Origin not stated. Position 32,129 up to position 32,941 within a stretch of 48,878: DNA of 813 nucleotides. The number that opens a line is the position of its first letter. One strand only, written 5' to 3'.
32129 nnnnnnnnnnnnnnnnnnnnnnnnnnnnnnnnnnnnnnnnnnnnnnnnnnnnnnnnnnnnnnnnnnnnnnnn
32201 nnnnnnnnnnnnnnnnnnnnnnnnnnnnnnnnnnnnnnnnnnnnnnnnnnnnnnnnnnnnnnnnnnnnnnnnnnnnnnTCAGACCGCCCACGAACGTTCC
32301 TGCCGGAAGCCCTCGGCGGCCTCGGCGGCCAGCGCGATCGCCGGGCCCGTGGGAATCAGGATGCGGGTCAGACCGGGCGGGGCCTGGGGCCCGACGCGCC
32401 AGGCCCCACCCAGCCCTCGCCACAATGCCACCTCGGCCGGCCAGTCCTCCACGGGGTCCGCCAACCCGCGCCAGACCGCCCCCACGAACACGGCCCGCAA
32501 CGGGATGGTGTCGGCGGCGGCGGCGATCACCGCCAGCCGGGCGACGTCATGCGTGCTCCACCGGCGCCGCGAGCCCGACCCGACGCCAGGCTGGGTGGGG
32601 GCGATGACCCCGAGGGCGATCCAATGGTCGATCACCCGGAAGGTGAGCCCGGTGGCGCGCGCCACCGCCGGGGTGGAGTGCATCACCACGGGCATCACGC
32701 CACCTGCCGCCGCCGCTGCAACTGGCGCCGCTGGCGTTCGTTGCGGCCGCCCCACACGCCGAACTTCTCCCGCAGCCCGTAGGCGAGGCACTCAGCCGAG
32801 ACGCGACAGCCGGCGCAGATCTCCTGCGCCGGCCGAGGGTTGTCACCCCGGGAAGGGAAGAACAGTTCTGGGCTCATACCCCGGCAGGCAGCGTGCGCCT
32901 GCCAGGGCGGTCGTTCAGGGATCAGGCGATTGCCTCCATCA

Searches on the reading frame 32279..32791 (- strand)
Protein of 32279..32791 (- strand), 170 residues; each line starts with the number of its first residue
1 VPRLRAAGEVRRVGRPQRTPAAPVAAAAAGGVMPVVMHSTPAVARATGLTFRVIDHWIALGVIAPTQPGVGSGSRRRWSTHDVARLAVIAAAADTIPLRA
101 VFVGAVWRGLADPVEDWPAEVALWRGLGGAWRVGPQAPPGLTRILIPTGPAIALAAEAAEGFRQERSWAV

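Call 77: search_protein_families(library=pfam, proteins=[window:32279-32791:-], max_evalue=0.01)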
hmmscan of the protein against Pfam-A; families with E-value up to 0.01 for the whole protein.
window:32279-32791:- (170 aa): 1 family
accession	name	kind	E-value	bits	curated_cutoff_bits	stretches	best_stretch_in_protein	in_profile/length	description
PF13411.12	MerR_1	-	9.4e-06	26.1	21.6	1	42-91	5-51/69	MerR HTH family regulatory protein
